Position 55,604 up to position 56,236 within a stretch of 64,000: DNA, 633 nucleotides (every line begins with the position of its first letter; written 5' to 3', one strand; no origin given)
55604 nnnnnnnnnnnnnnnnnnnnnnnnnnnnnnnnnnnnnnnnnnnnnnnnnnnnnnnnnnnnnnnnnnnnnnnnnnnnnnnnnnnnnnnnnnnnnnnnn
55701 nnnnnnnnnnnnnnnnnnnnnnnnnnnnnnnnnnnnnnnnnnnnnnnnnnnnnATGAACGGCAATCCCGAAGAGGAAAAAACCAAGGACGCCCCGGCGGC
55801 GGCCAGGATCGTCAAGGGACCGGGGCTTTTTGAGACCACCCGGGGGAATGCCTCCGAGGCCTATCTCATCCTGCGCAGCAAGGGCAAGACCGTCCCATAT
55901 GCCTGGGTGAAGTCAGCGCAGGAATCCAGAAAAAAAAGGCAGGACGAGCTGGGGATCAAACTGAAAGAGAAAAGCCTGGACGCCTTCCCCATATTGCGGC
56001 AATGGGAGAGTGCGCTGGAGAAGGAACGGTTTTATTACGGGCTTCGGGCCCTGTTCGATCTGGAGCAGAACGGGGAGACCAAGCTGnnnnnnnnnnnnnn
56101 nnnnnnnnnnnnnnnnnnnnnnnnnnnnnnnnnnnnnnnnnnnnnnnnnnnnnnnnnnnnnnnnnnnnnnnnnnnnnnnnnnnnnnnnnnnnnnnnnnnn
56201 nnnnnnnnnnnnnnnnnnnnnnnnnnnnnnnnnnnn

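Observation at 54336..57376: Orphan four-gene cassette (LCAT-like lipase + three proteins of unknown function) bounded by an AT-rich leader and repeat tracts: candidate accessory or defence island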

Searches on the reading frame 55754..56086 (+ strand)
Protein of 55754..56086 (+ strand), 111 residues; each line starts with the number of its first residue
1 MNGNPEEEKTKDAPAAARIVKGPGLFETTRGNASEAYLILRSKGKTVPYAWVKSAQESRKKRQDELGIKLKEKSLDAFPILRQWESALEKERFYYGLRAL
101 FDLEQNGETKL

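Call 5: search_protein_families(library=pfam, proteins=[window:55754-56086:+], max_evalue=0.1)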
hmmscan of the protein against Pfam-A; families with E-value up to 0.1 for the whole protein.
window:55754-56086:+ (111 aa): 0 families

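Call 6: search_protein_families(library=padloc, proteins=[window:55754-56086:+], max_evalue=0.1)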
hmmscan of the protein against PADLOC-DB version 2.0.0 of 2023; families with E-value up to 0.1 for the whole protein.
window:55754-56086:+ (111 aa): 0 families

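Call 7: search_protein_families(library=ncbifam, proteins=[window:55754-56086:+], max_evalue=0.1)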
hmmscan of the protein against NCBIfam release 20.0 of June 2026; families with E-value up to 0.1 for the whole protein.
window:55754-56086:+ (111 aa): 0 families

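Call 19: search_protein_representatives(protein=window:55754-56086:+)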
Query: 111 residues. Proteins with E-value up to 0.001 (for the whole library): 45; up to 1e-10: 11; up to 1e-30: 1. The best 45 are listed.
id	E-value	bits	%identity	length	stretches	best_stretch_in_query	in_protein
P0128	1.7e-58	211.4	92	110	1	1-111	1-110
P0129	6.9e-18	80.8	42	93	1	21-111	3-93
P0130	1.3e-16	76.7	49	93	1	24-111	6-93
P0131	2.8e-16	75.7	45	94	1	24-110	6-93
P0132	5.5e-14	68.3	44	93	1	23-111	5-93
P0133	8.2e-14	67.7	36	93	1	23-110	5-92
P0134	1.9e-12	63.4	55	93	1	46-111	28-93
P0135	3.0e-12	62.7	42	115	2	21-81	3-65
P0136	1.0e-11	61.0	39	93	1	22-109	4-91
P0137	5.6e-11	58.6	38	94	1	24-111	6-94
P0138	5.7e-11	58.6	55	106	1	52-111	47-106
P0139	2.6e-10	56.5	39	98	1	21-111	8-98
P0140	6.9e-10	55.1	52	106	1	52-111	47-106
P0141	1.0e-09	54.6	43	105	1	34-109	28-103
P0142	1.2e-09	54.3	36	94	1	21-110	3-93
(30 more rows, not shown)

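Call 26: find_related_loci(query=A2, collection=genome_contigs, flank=6000)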
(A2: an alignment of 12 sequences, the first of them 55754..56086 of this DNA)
Query A2 (111 aa) in genome_contigs; peptide patterns used: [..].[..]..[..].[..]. (x = any residue, [..] = any of these).
60 stretches matched a pattern; 34 encode a relative of the query (tblastn E <= 1e-3); 34 distinct loci.
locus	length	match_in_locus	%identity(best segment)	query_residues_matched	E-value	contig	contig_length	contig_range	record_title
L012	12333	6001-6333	90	1-111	3e-63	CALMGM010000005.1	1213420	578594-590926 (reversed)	MAG TPA_asm: uncultured bacterium isolate SRR6284162_bin.43_CONCOCT_v1.1_MAG genome assembly, contig: ERZ795126.2, whole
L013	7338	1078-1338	53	24-110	1e-26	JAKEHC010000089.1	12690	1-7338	MAG: Candidatus Dadabacteria bacterium isolate PMV_6.24 PMV_6.24.k101_581761, whole genome shotgun sequence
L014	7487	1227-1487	49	25-111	3e-26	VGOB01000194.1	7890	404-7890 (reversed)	MAG: Chloroflexi bacterium isolate K_DeepCast_250m_m1_199 K_DeepCast_250m_m1_199_Ga0194125_10020365, whole genome shotgu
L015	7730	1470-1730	52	25-111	4e-26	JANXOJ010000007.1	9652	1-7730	MAG: Planctomycetota bacterium isolate GL140_1_concoct_187_sub GL140_1_k141_1712256, whole genome shotgun sequence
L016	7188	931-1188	50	25-110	2e-24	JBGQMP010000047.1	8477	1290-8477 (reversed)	MAG: Thermodesulfovibrionia bacterium isolate OBJ2_061818_150_15 k141_665551_length_8477_cov_9.1159, whole genome shotgu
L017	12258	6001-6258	50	25-110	3e-24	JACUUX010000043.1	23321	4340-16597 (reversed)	MAG: Nitrospirae bacterium isolate Kmv42 NODE_1031_length_23321_cov_79.189289, whole genome shotgun sequence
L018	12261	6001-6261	53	25-111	4e-23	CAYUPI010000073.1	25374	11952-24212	MAG TPA_asm: uncultured Verrucomicrobiota bacterium isolate binchicken_co185_233 genome assembly, contig: NODE_2520_leng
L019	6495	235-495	47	25-111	5e-23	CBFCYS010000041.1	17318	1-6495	MAG TPA_asm: uncultured bacterium isolate SRR26215675_binner12_Refined_126 genome assembly, contig: ERZ25073486.1679, wh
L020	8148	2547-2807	49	25-111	4e-22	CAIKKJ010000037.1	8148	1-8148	MAG: uncultured Verrucomicrobia subdivision 3 bacterium isolate Umea1_bin-1418 genome assembly, contig: bin-1418:037/213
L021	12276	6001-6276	45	25-111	6e-22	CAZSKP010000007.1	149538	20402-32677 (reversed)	MAG TPA_asm: uncultured bacterium isolate binchicken_co294_12 genome assembly, contig: NODE_181_length_149538_cov_7.8491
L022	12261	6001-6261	45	25-111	7e-22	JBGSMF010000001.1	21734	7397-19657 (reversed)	MAG: Thermoflexales bacterium isolate JTS-AC224 k141_1634847, whole genome shotgun sequence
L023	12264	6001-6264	42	24-111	1e-19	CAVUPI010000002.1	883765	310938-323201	MAG: uncultured Acidobacteriota bacterium isolate MFD06092.bin.1.270 genome assembly, contig: contig_26432, whole genome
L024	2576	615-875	46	25-111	2e-19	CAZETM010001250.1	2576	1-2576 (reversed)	MAG TPA_asm: uncultured Polyangium sp. isolate binchicken_co186_95 genome assembly, contig: NODE_75508_length_2576_cov_4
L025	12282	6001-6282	39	19-111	1e-17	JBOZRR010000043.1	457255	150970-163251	MAG: Bryobacteraceae bacterium isolate Bin18 W5_k97_117113, whole genome shotgun sequence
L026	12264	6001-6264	40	25-111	3e-17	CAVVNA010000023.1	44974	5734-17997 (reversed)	MAG: uncultured Acidobacteriaceae bacterium isolate MFD09222.bin.3.45 genome assembly, contig: contig_49002, whole genom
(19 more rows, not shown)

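Call 30: predict_structure(alignment_id=A1)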
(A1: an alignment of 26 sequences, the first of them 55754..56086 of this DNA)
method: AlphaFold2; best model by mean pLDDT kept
length: 111 residues; sequences in the alignment: 26
mean_pLDDT: 85.0   pTM: 0.72
mean pLDDT of the five models: 85.0, 84.8, 84.8, 84.7, 84.1
residues with pLDDT >= 90: 80; 70-90: 8; 50-70: 10; < 50: 13
segments of 3 or more residues with pLDDT < 50: 8-16
pLDDT, mean of each block of 10 residues (from residue 1): 46 49 82 96 90 95 96 95 97 96 94 76
secondary structure, 60 per line:
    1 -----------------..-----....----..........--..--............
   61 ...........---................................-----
elements in order: H25-28 H33-42 H49-71 H75-106

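Call 34: fold_search(model_id=the predicted structure, library=pdb)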
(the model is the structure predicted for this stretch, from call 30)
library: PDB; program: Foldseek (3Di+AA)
matches with E <= 10: 48; with E <= 0.001: 0
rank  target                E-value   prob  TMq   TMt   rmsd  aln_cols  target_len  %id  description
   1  5hx1_A                3.3e+00  0.47  0.50  0.42   3.8        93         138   13  Crystal structure of DR2231_E46A mutant in complex with dUMP and magnesium (released 2016-10-26)
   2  5i0j_D                3.3e+00  0.38  0.46  0.40   8.9       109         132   10  Crystal structure of DR2231_E47A mutant in complex with dUMP (released 2016-10-26)
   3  2yfd_D                3.4e+00  0.41  0.46  0.40   8.2       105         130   10  STRUCTURAL AND FUNCTIONAL INSIGHTS OF DR2231 PROTEIN, THE MAZG-LIKE NUCLEOSIDE TRIPHOSPHATE PYROPHOSPHOHYDROLASE FROM  (released 2011-07-06)
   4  5hwu_B                3.6e+00  0.41  0.49  0.43   3.8        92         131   12  Crystal Structure of DR2231_E46A mutant in complex with dUMPNPP and Manganese (released 2016-10-26)
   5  2yfc_B                3.6e+00  0.35  0.46  0.40   8.9       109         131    9  STRUCTURAL AND FUNCTIONAL INSIGHTS OF DR2231 PROTEIN, THE MAZG-LIKE NUCLEOSIDE TRIPHOSPHATE PYROPHOSPHOHYDROLASE FROM  (released 2011-07-06)
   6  5hx1_C                4.1e+00  0.30  0.46  0.40   8.9       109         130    9  Crystal structure of DR2231_E46A mutant in complex with dUMP and magnesium (released 2016-10-26)
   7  5hzz_C                4.9e+00  0.28  0.46  0.38   8.9       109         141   10  Crystal structure of DR2231_E47A mutant in complex with dUMP and manganese (released 2016-10-26)
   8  5hyl_D                5.1e+00  0.30  0.49  0.39   3.7        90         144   13  Crystal structure of DR2231_E47A mutant in complex with dUMPNPP and magnesium (released 2016-10-26)
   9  2hh7                  5.1e+00  0.25  0.35  0.44   3.0        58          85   14  Crystal Structure of Cu(I) bound CsoR from Mycobacterium tuberculosis. (released 2006-12-05)
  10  4h54_A                5.4e+00  0.44  0.43  0.18   2.3        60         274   13  Crystal structure of the diguanylate cyclase DgcZ (released 2013-07-03)
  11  2yfc_D                5.4e+00  0.30  0.49  0.43   3.8        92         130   12  STRUCTURAL AND FUNCTIONAL INSIGHTS OF DR2231 PROTEIN, THE MAZG-LIKE NUCLEOSIDE TRIPHOSPHATE PYROPHOSPHOHYDROLASE FROM  (released 2011-07-06)
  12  1z0p                  5.4e+00  0.16  0.34  0.47   3.9        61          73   18  Crystal structure of the Protein of Unknown Function SPY1572 from Streptococcus pyogenes (released 2005-04-19)
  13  4h54_B                5.4e+00  0.16  0.39  0.18  11.6        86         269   13  Crystal structure of the diguanylate cyclase DgcZ (released 2013-07-03)
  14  8e12_A                5.4e+00  0.15  0.31  0.23   6.6        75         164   20  Homotrimeric variant of tcTRP9, BGL14 (released 2023-04-12)
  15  1x03                  5.8e+00  0.15  0.40  0.23  10.0        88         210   12  Crystal structure of endophilin BAR domain (released 2006-05-02)
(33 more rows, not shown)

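Call 52: search_protein_families(library=phrogs, proteins=[window:55754-56086:+], max_evalue=0.1)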
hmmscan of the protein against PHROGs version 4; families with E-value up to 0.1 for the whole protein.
window:55754-56086:+ (111 aa): 0 families

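Call 56: search_protein_families(library=pfam, proteins=[L014:1545-3245:+, L016:1290-3467:+, L017:6360-8540:+, L019:529-2040:+, L021:6490-8910:+, L023:6300-7037:+, L022:2323-5904:+, L018:5620-5952:+, L020:1249-2484:+, L026:6904-8535:+], max_evalue=0.001)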
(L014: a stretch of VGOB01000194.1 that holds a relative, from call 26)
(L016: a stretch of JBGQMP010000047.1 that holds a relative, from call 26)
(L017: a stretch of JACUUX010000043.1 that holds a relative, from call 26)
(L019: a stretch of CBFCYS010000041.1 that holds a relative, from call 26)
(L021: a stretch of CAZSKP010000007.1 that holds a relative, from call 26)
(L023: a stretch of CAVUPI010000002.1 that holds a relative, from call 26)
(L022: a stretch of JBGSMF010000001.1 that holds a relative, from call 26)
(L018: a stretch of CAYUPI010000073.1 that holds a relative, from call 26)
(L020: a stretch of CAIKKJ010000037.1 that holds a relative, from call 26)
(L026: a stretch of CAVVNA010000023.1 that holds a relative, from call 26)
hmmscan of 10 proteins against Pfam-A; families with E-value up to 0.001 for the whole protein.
L014:1545-3245:+ (567 aa): 3 families
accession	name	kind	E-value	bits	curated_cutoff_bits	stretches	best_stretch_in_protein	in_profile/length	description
PF01512.22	Complex1_51K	-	9.3e-46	155.9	31.2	1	161-342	2-149/150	Nuo51 FMN-binding domain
PF10589.14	NADH_4Fe-4S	-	1.1e-28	99.4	23.5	1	456-537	4-85/85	NADH-ubiquinone oxidoreductase-F iron-sulfur binding region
PF10531.15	SLBB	-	1.6e-05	25.1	27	1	365-411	1-50/55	SLBB domain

L016:1290-3467:+ (726 aa): 2 families
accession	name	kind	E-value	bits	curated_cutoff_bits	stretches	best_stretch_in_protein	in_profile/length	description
PF10593.14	Z1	-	5.6e-23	82.1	25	1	296-510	2-205/228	Z1 domain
PF04851.21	ResIII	-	9.4e-05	22.8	22.5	1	55-209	34-163/164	Type III restriction enzyme, res subunit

L017:6360-8540:+ (727 aa): 2 families
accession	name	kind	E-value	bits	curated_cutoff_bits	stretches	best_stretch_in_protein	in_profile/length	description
PF10593.14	Z1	-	9e-23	81.5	25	1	296-510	2-205/228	Z1 domain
PF04851.21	ResIII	-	0.00045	20.6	22.5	1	55-209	34-163/164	Type III restriction enzyme, res subunit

L019:529-2040:+ (504 aa): 7 families
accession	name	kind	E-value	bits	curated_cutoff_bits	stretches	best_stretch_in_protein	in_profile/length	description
PF02786.22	CPSase_L_D2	-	2.8e-78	262.7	19.8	1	115-322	1-209/211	Carbamoyl-phosphate synthase L chain, ATP binding domain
PF00289.28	Biotin_carb_N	-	1.1e-49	167.9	25.5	1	1-109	1-109/110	Biotin carboxylase, N-terminal domain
PF02785.25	Biotin_carb_C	-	1e-38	132.2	32.4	1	336-442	1-107/108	Biotin carboxylase C-terminal domain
PF07478.18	Dala_Dala_lig_C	-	1.5e-10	41.4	24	1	143-291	27-174/204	D-ala D-ala ligase C-terminus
PF02222.28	ATP-grasp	-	1e-09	38.7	27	1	124-293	4-163/179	ATP-grasp domain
PF02655.19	ATP-grasp_3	-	9.2e-05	23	23.2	1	114-294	2-158/160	ATP-grasp domain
PF08443.16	RimK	-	0.00013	22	21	0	250-308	126-180/188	RimK-like ATP-grasp domain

L021:6490-8910:+ (807 aa): 1 family
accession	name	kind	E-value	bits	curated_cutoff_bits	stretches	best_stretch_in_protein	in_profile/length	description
PF01564.23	Spermine_synth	-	3.9e-09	36.7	22.9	1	312-442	10-132/186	Spermine/spermidine synthase domain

L023:6300-7037:+ (246 aa): 0 families

L022:2323-5904:+ (1194 aa): 9 families
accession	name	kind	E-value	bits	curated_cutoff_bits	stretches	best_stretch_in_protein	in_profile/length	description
PF13604.12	AAA_30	-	2e-31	109.6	27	1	584-733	5-141/191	AAA domain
PF13245.12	AAA_19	-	6.3e-31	107.8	25.1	1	586-724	2-133/134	AAA domain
PF13538.12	UvrD_C_2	-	1e-13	51.4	27.4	1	986-1033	1-51/52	UvrD-like helicase C-terminal domain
PF01443.25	Viral_helicase1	-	1.3e-09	38.7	21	1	989-1033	179-226/228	Viral superfamily 1 RNA helicase core domain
PF13086.12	AAA_11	-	7.1e-07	29.7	27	0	679-723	213-253/257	AAA domain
PF00580.27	UvrD-helicase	-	4.4e-05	23.7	23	1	592-649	11-68/271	UvrD/REP helicase N-terminal domain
PF13401.12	AAA_22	-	0.00016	22.5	27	1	594-719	4-125/130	AAA domain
PF13191.12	AAA_16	-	0.00058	20.8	32.6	0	596-625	25-57/167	AAA ATPase domain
PF05970.20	PIF1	-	0.00094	19.3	25.9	0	600-724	27-156/223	PIF1-like helicase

L018:5620-5952:+ (111 aa): 0 families

L020:1249-2484:+ (412 aa): 2 families
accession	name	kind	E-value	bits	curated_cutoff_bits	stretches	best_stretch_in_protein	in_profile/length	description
PF20979.2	Arginosuc_syn_C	-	8.6e-78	261.3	27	1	179-403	1-218/219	Arginosuccinate synthase C-terminal domain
PF00764.25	Arginosuc_synth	-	6.5e-63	212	27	1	5-170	1-162/162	Arginosuccinate synthase N-terminal HUP domain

L026:6904-8535:+ (544 aa): 10 families
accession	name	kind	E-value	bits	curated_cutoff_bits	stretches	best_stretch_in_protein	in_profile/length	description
PF00890.30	FAD_binding_2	-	3.9e-84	283.7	20.4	1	9-396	1-414/414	FAD binding domain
PF01266.30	DAO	-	2.8e-10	40.7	27.9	1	9-120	1-94/353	FAD dependent oxidoreductase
PF07992.20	Pyr_redox_2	-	1e-08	35.5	26.1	1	9-211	2-109/291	Pyridine nucleotide-disulphide oxidoreductase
PF02910.25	Succ_DH_flav_C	-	2.5e-07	31.1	20.8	1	446-521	3-84/130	Fumarate reductase flavoprotein C-term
PF03486.20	HI0933_like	-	2.2e-06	27.7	50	1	9-43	2-36/244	HI0933-like protein Rossmann domain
PF01134.28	GIDA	-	4.5e-06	26.4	22.1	1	10-40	2-32/391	Glucose inhibited division protein A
PF13450.12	NAD_binding_8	-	1.5e-05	25.6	21.9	1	12-42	1-31/68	NAD(P)-binding Rossmann-like domain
PF01494.25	FAD_binding_3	-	7.7e-05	22.5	22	1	8-51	2-43/349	FAD binding domain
PF00070.33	Pyr_redox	-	0.00012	22.9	22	0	10-50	2-41/82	Pyridine nucleotide-disulphide oxidoreductase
PF12831.13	FAD_oxidored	-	0.00019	21.3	27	1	9-38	1-30/416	FAD dependent oxidoreductase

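Call 80: search_protein_families(library=pfam, alignment_id=A7, max_evalue=0.00001)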
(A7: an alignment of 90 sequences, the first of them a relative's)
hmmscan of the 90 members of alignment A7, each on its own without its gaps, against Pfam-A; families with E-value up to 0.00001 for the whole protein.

A. member 1, L013:509-949:+ (147 aa): 1 family
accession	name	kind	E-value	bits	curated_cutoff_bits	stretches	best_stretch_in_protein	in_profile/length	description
PF07681.17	DoxX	-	1.8e-24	86.6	23.6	1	13-96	3-84/85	DoxX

B. families by the number of members that match (of 90 scanned): 80 families (the first 25 are shown)
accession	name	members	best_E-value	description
PF00850.24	Hist_deacetyl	2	2e-100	Histone deacetylase domain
PF02645.21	DegV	2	2.3e-77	Uncharacterised protein, DegV family COG1307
PF09376.16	NurA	2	1.4e-30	NurA domain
PF00072.30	Response_reg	2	1.2e-16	Response regulator receiver domain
PF13391.12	HNH_2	2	1.1e-14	HNH endonuclease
PF01381.28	HTH_3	2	1.6e-09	Helix-turn-helix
PF00476.26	DNA_pol_A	1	1.9e-156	DNA polymerase family A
PF02515.22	CoA_transf_3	1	2.5e-102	CoA-transferase family III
PF00890.30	FAD_binding_2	1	3.9e-84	FAD binding domain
PF02786.22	CPSase_L_D2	1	2.8e-78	Carbamoyl-phosphate synthase L chain, ATP binding domain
PF20979.2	Arginosuc_syn_C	1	8.6e-78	Arginosuccinate synthase C-terminal domain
PF00158.32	Sigma54_activat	1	6.3e-73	Sigma-54 interaction domain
PF07929.16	PRiA4_ORF3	1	4.9e-66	Plasmid pRiA4b ORF-3-like protein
PF00501.34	AMP-binding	1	4.6e-65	AMP-binding enzyme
PF00764.25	Arginosuc_synth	1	6.5e-63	Arginosuccinate synthase N-terminal HUP domain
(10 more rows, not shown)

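Call 81: search_protein_families(library=padloc, alignment_id=A7, max_evalue=0.00001)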
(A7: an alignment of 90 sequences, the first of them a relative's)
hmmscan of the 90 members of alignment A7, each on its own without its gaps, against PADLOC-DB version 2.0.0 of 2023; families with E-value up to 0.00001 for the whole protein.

A. member 1, L013:509-949:+ (147 aa): 0 families

B. families by the number of members that match (of 90 scanned): 39 families (the first 25 are shown)
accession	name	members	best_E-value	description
PDLC04132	HNH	2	2.2e-19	-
PDLC03546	HNH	2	3.9e-14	Type II restriction enzyme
PDLC05066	PDC-S68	1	0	-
PDLC05065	PDC-S68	1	3.2e-225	-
PDLC05064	PDC-S68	1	7.5e-187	-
PDLC01995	RtcR_PspF2--CARF_AAA_HTH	1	1.1e-110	-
PDLC02203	MzaA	1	1.2e-61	-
PDLC01734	typeIV_RecD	1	5.1e-60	RecD_0_IVD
PDLC01993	RtcR--CARF_AAA_HTH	1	5.2e-55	-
PDLC01994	RtcR_PspF1--CARF_AAA_HTH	1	9e-55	-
PDLC03202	Helicase_II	1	1.6e-47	Type II helicase domain protein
PDLC03816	RTasPolA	1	7.9e-41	DRT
PDLC01148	RecD_like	1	2e-38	RecD/Tra ATPase fused to N-terminal HHH domain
PDLC04916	PDC-S11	1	2.9e-35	-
PDLC03398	REase_II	1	2.4e-34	Type II nicking endonuclease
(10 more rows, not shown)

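Call 87: find_related_loci(query=A2, collection=viral_contigs, flank=5000)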
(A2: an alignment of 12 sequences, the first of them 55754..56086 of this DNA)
Query A2 (111 aa) in viral_contigs; peptide patterns used: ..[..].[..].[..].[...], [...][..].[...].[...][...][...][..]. (x = any residue, [..] = any of these).
42 stretches matched a pattern, but none encodes a relative of the query by tblastn (E <= 1e-3).

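Call 90: search_solved_structures(query=A1, max_evalue=1)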
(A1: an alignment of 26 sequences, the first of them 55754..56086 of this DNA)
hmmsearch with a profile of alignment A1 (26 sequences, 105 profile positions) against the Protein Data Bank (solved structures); distinct sequences matched with E-value up to 1: 4.
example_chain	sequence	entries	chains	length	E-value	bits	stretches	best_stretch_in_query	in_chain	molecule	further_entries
4y6w_A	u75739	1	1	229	0.021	18.2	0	22-75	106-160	NaB(AB)3ACb - light chain TPR-like repeats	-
9x1n_G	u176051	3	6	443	0.35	14.3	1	12-66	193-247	5'-3' nuclease, encoded next to Rad50 and Mre11 homologs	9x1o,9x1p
9x1l_G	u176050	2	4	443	0.35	14.3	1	12-66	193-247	5'-3' nuclease, encoded next to Rad50 and Mre11 homologs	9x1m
3hlz_A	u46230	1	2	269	0.91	13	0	58-87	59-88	uncharacterized protein BT_1490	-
